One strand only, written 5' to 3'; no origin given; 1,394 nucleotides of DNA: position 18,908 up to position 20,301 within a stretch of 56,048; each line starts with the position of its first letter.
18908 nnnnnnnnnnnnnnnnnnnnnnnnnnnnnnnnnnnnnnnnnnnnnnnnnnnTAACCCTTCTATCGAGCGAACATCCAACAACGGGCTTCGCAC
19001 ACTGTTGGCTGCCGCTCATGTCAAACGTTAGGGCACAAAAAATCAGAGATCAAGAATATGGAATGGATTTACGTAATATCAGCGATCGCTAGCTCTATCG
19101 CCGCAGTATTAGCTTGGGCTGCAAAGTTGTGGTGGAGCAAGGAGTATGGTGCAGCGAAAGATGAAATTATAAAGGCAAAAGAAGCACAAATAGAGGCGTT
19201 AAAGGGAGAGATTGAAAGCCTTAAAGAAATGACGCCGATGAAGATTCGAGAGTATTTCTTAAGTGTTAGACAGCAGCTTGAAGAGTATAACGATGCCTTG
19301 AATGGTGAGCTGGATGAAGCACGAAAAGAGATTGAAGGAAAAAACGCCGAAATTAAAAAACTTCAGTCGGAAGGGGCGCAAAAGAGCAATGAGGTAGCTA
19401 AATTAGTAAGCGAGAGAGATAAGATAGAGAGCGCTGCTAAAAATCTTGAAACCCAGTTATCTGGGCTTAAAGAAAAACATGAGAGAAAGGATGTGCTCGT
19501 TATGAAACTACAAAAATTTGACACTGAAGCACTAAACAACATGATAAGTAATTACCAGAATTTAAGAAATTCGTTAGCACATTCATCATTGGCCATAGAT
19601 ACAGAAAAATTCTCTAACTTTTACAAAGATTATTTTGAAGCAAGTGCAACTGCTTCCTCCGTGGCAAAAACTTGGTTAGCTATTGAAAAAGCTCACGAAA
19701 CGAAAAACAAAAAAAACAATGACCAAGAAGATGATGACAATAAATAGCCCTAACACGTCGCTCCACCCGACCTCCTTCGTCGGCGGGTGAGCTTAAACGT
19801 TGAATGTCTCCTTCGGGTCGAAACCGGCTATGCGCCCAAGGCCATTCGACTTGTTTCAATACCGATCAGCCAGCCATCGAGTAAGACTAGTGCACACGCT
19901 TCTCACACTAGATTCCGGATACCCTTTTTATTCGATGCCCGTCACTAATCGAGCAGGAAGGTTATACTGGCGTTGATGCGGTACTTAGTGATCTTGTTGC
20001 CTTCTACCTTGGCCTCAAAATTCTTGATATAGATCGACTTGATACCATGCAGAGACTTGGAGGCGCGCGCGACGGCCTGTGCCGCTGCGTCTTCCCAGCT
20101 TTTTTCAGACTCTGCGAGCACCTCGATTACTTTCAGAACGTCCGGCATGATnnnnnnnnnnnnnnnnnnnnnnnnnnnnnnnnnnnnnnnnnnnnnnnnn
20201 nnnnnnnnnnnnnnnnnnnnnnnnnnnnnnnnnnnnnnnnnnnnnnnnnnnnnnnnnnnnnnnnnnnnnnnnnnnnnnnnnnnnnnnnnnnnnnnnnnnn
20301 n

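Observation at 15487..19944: AT-rich insertion between the PRTase and dodecin genes ends in an integrase-less integron cassette array (CALIN)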

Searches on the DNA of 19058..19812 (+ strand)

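Call 51: search_dna_similar(query=window:19742-19812:+, collection=plasmids, mode=distant, max_evalue=10, rows=spread, max_rows=25)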
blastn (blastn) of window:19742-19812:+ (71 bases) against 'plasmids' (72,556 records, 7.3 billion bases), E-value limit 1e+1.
Records with a match: 3; places in all: 9; records where one place covers at least 80% of the query: 0.
Best place of each record, by identity: 90-95% 2; 80-90% 1.
By first word of the organism name: Mesorhizobium 1; Curtobacterium 1; Streptomyces 1.
By predicted mobility (MOB-suite, as given by PLSDB): non-mobilizable 3.
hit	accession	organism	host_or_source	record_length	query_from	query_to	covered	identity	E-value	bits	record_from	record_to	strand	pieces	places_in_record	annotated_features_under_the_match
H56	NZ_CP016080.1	Mesorhizobium loti NZP2037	Lotus,cell culture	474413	38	71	48%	85.3%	6e+0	37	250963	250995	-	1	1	3-sulfinopropanoyl-CoA desulfinase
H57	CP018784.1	Curtobacterium pusillum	Zea mays,cell culture,root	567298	30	53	34%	91.7%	6e+0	36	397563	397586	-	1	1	record has no annotation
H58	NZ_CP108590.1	Streptomyces phaeochromogenes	-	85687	25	48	34%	91.7%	6e+0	36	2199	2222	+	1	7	none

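Call 123: search_with_rna_model(model_id=R1, sources=[L181, L182], max_evalue=1, filters=off)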
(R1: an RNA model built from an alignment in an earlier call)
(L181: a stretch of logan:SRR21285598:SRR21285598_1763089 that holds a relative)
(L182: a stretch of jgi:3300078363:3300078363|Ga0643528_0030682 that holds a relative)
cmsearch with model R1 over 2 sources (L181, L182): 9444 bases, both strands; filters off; matches with E-value up to 1: 5.
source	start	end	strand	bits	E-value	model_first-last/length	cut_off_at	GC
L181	700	767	+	35.9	7.1e-08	1-70/70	no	0.54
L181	1481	1538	+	35.1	1.2e-07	1-70/70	no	0.55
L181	214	232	+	10.5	0.39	1-70/70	no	0.42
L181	214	232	-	10.2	0.47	1-70/70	no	0.42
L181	781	805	-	9.6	0.68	1-70/70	no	0.32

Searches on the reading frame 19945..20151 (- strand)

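Call 4: search_protein_families(library=pfam, proteins=[window:19945-20151:-], max_evalue=0.01)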
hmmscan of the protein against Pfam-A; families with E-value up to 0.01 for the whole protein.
window:19945-20151:- (68 aa): 1 family
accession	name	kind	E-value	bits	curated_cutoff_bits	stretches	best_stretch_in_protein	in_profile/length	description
PF07311.17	Dodecin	-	2.6e-24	85.7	22.5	1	5-68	1-64/64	Dodecin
